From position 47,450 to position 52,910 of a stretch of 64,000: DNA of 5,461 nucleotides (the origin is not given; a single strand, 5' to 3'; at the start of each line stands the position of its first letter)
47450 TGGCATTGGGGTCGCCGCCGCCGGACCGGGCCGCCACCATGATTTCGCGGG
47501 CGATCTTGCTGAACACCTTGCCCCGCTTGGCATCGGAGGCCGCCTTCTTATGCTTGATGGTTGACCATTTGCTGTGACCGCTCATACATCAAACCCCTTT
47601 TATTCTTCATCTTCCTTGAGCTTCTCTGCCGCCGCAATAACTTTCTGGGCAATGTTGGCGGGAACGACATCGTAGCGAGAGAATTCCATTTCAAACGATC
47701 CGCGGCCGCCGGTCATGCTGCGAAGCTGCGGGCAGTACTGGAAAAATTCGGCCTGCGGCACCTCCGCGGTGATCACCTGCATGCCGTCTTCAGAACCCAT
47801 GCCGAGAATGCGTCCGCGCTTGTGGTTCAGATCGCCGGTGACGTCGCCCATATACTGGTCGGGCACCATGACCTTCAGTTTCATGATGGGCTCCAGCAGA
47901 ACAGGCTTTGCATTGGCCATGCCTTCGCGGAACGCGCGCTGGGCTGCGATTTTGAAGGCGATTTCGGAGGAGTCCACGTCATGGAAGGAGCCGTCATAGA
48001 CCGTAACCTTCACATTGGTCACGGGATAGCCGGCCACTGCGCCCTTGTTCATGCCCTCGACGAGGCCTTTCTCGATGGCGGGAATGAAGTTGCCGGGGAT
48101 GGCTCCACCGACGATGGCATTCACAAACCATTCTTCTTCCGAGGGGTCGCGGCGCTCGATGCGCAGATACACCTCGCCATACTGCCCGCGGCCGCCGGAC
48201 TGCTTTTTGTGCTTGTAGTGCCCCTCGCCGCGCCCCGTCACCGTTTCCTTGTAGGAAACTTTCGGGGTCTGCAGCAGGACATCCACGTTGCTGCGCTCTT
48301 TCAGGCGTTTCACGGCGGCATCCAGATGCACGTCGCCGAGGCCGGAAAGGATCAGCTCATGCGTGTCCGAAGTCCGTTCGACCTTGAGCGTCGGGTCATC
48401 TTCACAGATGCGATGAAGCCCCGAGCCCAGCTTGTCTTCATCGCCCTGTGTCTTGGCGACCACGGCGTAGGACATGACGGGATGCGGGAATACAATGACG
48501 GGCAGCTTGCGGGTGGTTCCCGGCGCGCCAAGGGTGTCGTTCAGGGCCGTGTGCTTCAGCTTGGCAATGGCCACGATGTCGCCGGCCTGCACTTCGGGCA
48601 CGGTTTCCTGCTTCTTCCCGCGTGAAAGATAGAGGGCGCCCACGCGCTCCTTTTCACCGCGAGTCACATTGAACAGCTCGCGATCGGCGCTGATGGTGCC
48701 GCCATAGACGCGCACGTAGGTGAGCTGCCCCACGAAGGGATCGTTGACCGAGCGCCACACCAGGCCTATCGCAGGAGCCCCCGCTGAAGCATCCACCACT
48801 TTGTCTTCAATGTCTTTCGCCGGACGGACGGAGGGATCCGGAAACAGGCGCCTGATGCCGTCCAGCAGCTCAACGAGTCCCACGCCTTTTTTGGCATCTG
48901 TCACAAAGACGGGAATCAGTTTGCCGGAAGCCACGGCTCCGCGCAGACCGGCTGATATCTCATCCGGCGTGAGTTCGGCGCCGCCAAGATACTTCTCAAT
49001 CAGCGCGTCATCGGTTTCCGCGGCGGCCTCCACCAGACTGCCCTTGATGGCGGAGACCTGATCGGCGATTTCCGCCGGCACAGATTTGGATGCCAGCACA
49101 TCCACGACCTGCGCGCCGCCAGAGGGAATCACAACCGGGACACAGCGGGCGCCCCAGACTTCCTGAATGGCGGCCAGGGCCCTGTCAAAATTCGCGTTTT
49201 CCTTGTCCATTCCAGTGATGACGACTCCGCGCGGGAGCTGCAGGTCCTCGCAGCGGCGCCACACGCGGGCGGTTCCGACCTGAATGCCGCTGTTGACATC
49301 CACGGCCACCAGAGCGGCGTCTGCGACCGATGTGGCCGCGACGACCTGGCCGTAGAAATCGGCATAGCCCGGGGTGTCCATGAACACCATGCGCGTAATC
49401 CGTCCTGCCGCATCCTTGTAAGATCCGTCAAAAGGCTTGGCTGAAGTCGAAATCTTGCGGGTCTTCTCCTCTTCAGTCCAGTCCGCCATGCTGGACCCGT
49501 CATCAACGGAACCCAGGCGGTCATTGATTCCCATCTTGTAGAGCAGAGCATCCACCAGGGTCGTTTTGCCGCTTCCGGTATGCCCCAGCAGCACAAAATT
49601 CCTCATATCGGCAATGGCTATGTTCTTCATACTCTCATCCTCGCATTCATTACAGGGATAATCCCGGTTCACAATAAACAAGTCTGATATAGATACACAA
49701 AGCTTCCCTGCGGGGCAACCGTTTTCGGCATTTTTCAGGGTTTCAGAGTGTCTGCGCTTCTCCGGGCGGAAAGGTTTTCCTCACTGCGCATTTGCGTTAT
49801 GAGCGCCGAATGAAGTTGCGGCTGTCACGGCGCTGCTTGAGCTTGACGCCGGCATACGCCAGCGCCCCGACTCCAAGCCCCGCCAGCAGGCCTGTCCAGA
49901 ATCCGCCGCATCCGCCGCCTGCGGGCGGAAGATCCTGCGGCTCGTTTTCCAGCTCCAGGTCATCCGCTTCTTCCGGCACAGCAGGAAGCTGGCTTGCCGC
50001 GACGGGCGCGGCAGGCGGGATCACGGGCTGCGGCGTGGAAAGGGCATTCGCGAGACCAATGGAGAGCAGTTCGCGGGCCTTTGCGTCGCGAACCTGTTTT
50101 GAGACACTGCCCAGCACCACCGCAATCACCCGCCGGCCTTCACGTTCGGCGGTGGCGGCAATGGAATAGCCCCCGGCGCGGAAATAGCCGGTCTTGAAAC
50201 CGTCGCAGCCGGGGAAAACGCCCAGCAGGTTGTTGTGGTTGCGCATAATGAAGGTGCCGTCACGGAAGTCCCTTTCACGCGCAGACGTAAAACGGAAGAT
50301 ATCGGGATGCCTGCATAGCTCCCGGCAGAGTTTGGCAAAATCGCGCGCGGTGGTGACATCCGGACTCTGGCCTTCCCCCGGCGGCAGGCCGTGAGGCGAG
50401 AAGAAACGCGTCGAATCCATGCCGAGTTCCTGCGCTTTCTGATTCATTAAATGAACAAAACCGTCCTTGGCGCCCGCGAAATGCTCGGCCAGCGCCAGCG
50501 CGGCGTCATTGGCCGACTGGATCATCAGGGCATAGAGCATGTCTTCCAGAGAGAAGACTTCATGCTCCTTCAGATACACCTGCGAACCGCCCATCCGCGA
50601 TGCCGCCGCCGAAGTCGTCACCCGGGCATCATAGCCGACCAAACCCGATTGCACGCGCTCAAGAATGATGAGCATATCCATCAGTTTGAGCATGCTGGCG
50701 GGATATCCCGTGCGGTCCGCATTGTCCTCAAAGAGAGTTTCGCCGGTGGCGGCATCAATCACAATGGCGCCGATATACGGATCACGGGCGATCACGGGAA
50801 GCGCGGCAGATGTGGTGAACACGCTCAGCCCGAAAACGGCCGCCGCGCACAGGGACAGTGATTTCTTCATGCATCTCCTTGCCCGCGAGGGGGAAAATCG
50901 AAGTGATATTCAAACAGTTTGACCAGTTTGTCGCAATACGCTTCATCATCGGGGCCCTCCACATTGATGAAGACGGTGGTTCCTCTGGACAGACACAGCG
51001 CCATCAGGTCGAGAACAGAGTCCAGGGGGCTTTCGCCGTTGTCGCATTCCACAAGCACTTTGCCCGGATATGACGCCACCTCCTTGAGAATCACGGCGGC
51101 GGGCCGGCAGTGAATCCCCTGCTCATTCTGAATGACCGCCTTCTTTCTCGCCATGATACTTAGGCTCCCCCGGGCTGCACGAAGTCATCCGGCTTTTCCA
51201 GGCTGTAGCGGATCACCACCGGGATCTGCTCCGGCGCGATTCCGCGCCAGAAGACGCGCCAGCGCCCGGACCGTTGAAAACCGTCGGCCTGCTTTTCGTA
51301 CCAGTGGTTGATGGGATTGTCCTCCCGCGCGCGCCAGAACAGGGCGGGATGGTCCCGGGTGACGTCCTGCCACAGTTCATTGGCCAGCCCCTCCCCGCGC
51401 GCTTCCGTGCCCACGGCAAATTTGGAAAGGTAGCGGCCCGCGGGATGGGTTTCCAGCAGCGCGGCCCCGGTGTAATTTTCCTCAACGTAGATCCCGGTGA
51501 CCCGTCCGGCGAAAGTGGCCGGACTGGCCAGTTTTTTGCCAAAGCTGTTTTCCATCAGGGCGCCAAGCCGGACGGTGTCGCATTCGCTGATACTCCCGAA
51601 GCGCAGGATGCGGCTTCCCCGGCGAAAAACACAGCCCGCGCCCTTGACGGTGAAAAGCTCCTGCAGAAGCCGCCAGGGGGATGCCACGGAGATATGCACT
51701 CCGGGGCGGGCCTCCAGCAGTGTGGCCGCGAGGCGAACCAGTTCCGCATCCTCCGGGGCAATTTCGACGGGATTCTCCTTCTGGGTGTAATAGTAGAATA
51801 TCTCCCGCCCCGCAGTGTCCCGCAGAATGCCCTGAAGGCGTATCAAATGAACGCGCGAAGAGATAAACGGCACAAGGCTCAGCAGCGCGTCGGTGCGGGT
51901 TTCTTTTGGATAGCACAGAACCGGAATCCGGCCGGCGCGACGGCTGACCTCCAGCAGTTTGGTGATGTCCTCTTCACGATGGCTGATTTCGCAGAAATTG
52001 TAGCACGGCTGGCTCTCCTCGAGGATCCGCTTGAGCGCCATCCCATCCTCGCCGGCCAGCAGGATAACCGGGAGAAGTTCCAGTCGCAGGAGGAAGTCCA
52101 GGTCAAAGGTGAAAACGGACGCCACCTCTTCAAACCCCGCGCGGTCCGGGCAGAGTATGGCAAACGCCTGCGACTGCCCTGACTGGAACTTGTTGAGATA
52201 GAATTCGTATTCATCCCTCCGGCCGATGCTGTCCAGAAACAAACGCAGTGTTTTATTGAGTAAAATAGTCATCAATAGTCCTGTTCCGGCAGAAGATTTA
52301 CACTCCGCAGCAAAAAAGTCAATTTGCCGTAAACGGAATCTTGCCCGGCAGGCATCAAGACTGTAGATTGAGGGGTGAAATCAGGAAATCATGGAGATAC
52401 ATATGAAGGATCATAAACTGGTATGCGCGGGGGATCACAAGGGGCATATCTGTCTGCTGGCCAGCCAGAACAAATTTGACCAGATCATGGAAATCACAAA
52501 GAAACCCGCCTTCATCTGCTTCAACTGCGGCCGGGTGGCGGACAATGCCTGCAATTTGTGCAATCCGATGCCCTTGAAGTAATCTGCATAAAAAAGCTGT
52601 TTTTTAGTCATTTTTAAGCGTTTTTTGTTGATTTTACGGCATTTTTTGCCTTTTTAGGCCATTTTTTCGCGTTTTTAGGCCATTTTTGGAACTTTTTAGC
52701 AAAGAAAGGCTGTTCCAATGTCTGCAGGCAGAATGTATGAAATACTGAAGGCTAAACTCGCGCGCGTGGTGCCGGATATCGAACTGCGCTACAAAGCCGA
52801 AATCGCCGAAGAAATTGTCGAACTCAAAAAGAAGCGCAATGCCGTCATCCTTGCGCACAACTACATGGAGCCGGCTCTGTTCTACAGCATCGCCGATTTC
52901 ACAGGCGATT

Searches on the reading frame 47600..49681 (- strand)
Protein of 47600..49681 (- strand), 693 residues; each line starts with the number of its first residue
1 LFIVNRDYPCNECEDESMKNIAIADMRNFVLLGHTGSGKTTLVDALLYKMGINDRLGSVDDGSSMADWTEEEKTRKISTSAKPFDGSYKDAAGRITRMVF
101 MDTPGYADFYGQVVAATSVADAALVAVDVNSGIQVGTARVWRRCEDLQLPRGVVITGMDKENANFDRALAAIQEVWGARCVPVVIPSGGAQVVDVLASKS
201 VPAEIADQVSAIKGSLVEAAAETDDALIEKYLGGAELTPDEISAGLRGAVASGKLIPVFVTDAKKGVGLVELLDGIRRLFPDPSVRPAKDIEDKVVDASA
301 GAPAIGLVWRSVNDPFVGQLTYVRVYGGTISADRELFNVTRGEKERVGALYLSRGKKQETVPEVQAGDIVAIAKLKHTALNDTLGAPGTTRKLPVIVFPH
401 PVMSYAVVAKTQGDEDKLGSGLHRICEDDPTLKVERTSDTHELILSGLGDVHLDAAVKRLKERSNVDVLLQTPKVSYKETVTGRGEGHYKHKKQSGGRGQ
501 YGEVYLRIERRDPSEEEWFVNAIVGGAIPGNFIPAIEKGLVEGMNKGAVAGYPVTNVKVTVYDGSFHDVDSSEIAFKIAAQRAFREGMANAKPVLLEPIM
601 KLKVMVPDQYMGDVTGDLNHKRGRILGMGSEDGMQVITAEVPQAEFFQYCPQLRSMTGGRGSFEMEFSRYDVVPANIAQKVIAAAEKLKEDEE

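Call 20: search_protein_families(library=pfam, proteins=[window:47600-49681:-])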
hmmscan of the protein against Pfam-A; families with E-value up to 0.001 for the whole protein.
window:47600-49681:- (693 aa): 7 families
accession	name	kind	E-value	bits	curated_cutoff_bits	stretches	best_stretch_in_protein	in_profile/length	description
PF03764.24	EFG_IV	-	2.3e-41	140.8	24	1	473-592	1-121/121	Elongation factor G, domain IV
PF00009.33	GTP_EFTU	-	9e-33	113.9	26.5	1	25-281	2-187/188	Elongation factor Tu GTP binding domain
PF00679.30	EFG_C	-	1.7e-29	102.1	27.9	1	594-680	1-88/89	Elongation factor G C-terminus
PF14492.12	EFG_III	-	7.9e-25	87.2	27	1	398-470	1-73/75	Elongation Factor G, domain III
PF22042.2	EF-G_D2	-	1.7e-11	44.5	27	1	304-384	2-81/84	Elongation factor G domain 2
PF03144.31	GTP_EFTU_D2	-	5.4e-10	40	30.3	1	318-378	1-66/73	Elongation factor Tu domain 2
PF13555.12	AAA_29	-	4.6e-05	23.5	27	1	21-47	17-43/61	P-loop containing region of AAA domain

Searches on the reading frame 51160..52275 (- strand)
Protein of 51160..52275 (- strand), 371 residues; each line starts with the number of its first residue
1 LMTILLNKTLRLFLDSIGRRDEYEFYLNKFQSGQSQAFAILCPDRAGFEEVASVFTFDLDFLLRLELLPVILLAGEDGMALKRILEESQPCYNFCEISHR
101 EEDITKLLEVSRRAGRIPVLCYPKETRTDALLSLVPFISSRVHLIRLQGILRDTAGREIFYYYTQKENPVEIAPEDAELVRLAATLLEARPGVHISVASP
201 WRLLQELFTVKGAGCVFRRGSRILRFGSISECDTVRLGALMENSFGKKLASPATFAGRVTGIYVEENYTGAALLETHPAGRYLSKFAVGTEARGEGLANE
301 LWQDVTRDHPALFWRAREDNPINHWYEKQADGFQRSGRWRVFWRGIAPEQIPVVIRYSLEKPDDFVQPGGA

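Call 16: search_protein_families(library=pfam, proteins=[window:51160-52275:-])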
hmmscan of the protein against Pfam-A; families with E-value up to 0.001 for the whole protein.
window:51160-52275:- (371 aa): 1 family
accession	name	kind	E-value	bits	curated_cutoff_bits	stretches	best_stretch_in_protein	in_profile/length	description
PF04768.19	NAT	-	1e-31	110.4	27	1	203-347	2-153/168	NAT, N-acetyltransferase, of N-acetylglutamate synthase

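Call 21: find_homologous_proteins(query=window:51160-52275:-, max_evalue=1e-20)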
Query window:51160-52275:- (371 aa): 748 proteins with E <= 1e-20 among 8000 candidates; the best 120 are listed.
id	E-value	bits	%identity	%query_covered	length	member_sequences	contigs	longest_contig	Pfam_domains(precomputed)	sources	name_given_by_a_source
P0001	6.8e-233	790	93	99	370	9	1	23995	PF04768.20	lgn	-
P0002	4.7e-222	755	88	100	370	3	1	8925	PF04768.20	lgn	-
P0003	1.5e-182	625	90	84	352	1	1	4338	PF04768.20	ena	-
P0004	1.3e-129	451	56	98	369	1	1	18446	PF04768.20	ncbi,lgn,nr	ncbi:MAG: hypothetical protein KJ626_07770 [Verrucomicrobia bacterium]|nr:hypothetical protein [Verr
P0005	3.8e-125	436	55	98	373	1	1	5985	PF04768.20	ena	-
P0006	5.4e-125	435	57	98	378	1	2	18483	PF04768.20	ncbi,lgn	-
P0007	1.1e-123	431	54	98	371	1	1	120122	PF04768.20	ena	-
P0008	1.2e-122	428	56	98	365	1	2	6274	PF04768.20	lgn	-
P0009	9.3e-120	418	54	99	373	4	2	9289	PF04768.20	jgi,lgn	jgi:acetylglutamate kinase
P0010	1.1e-119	418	52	98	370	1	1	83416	PF04768.20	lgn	-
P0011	1.0e-118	415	53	98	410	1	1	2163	PF04768.20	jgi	jgi:acetylglutamate kinase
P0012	2.7e-118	413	53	98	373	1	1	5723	PF04768.20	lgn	-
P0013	7.2e-118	412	52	98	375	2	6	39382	PF04768.20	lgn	-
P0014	2.5e-117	410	52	98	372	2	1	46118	PF04768.20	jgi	jgi:hypothetical protein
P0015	4.8e-117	409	53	98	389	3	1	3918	PF04768.20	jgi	jgi:hypothetical protein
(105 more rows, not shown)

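Call 22: find_encoding_contigs(protein=P0001, flank=10000, max_places=4)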
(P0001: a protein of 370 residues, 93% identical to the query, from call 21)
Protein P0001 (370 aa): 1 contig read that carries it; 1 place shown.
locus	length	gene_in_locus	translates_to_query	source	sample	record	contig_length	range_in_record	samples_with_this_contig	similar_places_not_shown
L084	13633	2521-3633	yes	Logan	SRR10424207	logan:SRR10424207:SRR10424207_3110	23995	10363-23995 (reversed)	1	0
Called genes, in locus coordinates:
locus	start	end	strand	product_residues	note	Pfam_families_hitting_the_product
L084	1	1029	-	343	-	?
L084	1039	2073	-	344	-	PF02445:NadA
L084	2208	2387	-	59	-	-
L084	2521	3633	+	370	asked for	PF04768:NAT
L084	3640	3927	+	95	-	PF00381:PTS-HPr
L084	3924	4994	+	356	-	PF13354:Beta-lactamase2, PF00768:Peptidase_S11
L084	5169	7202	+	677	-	PF00009:GTP_EFTU, PF22042:EF-G_D2, PF03144:GTP_EFTU_D2, PF14492:EFG_III, PF03764:EFG_IV, PF00679:EFG_C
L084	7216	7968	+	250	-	PF20772:TACO1_YebC_N, PF01709:Transcrip_reg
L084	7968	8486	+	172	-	PF02075:RuvC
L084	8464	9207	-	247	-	-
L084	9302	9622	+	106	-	PF07883:Cupin_2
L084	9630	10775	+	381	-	PF00079:Serpin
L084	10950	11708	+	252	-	PF11306:DUF3108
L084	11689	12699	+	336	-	PF00294:PfkB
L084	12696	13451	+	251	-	PF02348:CTP_transf_3, PF12804:NTP_transf_3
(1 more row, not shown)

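Call 23: find_encoding_contigs(protein=P0002, flank=10000, max_places=4)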
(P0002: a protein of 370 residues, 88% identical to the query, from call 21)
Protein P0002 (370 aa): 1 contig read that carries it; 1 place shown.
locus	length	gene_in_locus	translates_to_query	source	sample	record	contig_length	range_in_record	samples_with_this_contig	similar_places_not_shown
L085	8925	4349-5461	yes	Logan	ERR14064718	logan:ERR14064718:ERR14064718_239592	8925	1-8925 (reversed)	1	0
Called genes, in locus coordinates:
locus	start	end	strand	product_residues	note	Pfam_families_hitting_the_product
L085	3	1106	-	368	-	?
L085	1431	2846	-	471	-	PF01134:GIDA (weak), PF01262:AlaDh_PNT_C (faint), PF03486:HI0933_like (faint), PF07992:Pyr_redox_2, PF12831:FAD_oxidored, PF13450:NAD_binding_8 (faint), PF00070:Pyr_redox, PF02852:Pyr_redox_dim, +1 more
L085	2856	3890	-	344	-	PF02445:NadA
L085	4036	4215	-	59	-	-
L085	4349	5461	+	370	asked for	PF04768:NAT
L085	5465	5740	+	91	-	PF00381:PTS-HPr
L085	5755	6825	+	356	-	PF00768:Peptidase_S11, PF13354:Beta-lactamase2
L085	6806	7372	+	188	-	PF01613:Flavin_Reduct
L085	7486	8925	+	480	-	?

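Call 24: find_encoding_contigs(protein=P0003, flank=10000, max_places=4)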
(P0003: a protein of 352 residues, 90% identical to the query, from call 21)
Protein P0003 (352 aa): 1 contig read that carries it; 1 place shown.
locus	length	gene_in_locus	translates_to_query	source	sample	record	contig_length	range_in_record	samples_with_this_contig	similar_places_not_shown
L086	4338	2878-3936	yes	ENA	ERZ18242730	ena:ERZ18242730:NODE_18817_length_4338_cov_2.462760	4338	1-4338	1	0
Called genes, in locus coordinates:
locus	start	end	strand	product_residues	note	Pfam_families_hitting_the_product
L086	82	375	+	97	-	-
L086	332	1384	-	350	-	-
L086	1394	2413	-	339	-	PF02445:NadA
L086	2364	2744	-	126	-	-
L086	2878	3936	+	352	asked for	PF04768:NAT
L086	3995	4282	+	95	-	PF00381:PTS-HPr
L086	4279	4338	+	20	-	?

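Call 40: find_encoding_contigs(protein=P0006, flank=10000, max_places=3)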
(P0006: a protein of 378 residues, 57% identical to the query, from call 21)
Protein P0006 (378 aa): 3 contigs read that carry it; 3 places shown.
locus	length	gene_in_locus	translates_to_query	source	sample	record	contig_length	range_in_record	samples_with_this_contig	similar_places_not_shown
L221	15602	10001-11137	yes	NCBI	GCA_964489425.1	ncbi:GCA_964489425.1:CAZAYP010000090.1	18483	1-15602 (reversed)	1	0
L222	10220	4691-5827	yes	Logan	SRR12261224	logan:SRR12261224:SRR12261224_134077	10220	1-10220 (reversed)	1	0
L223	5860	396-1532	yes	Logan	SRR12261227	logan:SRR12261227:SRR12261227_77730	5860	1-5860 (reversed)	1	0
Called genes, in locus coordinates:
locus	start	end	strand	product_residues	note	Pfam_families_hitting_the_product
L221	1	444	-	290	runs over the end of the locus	PF01488:Shikimate_DH (faint), PF03446:NAD_binding_2, PF03807:F420_oxidored, PF14833:NAD_binding_11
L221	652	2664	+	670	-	-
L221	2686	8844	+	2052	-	PF13517:FG-GAP_3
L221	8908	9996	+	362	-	PF00005:ABC_tran, PF13304:AAA_21 (weak), PF08352:oligo_HPY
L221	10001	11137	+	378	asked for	PF04768:NAT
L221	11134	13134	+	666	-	PF00149:Metallophos (weak)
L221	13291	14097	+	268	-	PF00484:Pro_CA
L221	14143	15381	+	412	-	-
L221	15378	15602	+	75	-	?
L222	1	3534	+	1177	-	?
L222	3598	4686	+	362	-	PF00005:ABC_tran, PF13304:AAA_21 (weak), PF08352:oligo_HPY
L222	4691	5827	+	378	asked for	PF04768:NAT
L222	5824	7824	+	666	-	PF00149:Metallophos (weak)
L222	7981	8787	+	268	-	PF00484:Pro_CA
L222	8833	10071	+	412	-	-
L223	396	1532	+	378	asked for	PF04768:NAT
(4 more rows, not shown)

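Call 41: find_encoding_contigs(protein=P0007, flank=10000, max_places=3)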
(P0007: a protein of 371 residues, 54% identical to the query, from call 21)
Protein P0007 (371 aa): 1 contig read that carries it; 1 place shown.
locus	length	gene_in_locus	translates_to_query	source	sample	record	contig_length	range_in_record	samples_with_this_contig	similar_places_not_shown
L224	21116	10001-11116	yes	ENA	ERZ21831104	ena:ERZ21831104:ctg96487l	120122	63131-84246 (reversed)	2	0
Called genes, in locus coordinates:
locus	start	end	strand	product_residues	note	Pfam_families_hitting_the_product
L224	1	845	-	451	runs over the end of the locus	PF04326:SLFN_AlbA_2, PF13749:HATPase_c_4, PF13412:HTH_24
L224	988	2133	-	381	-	PF16491:Peptidase_M48_N, PF01435:Peptidase_M48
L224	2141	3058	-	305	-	PF02195:ParB_N, PF17762:HTH_ParB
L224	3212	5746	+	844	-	PF00704:Glyco_hydro_18 (weak), PF18884:TSP3_bac (weak), PF13385:Laminin_G_3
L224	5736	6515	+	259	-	PF03848:TehB, PF13489:Methyltransf_23, PF06325:PrmA (weak), PF08241:Methyltransf_11, PF08242:Methyltransf_12, PF13649:Methyltransf_25, PF13847:Methyltransf_31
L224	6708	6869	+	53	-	-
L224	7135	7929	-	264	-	PF04909:Amidohydro_2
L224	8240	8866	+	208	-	PF03942:DTW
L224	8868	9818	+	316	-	PF01207:Dus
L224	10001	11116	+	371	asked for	PF04768:NAT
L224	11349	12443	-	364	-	PF00722:Glyco_hydro_16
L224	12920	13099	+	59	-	-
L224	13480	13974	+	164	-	PF17297:PEPCK_N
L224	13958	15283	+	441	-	PF17297:PEPCK_N, PF00821:PEPCK_GTP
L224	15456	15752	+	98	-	-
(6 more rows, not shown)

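Call 42: find_encoding_contigs(protein=P0004, flank=10000, max_places=3)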
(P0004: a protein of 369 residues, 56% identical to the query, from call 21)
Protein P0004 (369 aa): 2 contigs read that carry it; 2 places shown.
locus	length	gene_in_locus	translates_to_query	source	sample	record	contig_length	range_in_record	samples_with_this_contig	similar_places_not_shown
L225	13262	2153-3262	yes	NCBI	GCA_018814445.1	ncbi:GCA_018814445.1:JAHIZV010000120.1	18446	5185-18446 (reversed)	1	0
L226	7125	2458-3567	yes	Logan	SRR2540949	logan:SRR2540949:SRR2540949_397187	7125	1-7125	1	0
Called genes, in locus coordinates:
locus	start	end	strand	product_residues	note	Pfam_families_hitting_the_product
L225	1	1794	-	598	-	PF07719:TPR_2 (weak), PF13414:TPR_11 (weak), PF13424:TPR_12, PF13432:TPR_16, PF14559:TPR_19 (weak), PF13424:TPR_12 (weak), PF13432:TPR_16, PF14559:TPR_19, +10 more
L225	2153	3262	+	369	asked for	PF04768:NAT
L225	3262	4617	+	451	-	PF00128:Alpha-amylase, PF14701:hDGE_amylase (weak), PF00128:Alpha-amylase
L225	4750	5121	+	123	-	PF10861:DUF2784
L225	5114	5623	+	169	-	PF02557:VanY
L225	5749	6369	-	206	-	PF00929:RNase_T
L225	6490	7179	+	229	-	PF24517:CBM96, PF06848:Disaggr_repeat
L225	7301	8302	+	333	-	PF01636:APH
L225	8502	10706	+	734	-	PF13472:Lipase_GDSL_2 (faint), PF07719:TPR_2 (faint), PF21033:RMD1-3 (faint), PF13424:TPR_12 (faint), PF13428:TPR_14 (faint), PF13432:TPR_16 (faint), PF13174:TPR_6 (faint), PF14559:TPR_19 (weak), +1 more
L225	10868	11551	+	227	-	PF08843:AbiEii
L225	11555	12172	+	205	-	-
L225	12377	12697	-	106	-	-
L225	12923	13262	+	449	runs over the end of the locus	PF01435:Peptidase_M48, PF14559:TPR_19 (weak)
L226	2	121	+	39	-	?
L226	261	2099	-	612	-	PF07719:TPR_2 (weak), PF13424:TPR_12, PF13414:TPR_11 (weak), PF13432:TPR_16, PF14559:TPR_19 (weak), PF13424:TPR_12 (weak), PF13432:TPR_16, PF14559:TPR_19, +10 more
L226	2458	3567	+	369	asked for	PF04768:NAT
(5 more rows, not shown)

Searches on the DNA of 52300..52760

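Call 88: search_rna_families(source=window, start=52300, end=52760, threshold=evalue, max_evalue=1)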
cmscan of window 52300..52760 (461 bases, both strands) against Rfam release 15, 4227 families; matches with E-value up to 1: 0.
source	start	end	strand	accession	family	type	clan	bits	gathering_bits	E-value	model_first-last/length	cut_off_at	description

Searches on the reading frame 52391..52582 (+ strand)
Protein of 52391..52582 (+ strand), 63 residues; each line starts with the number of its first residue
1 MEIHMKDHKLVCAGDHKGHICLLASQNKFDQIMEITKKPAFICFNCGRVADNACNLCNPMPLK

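Call 16: search_protein_families(library=pfam, proteins=[window:52391-52582:+])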
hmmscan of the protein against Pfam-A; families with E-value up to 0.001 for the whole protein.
window:52391-52582:+ (63 aa): 0 families
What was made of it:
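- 52403..52582 (+): Conserved 59-aa Cys-rich small ORF. Its stop codon is 17 bp before element 2. No Pfam hit (call 16).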
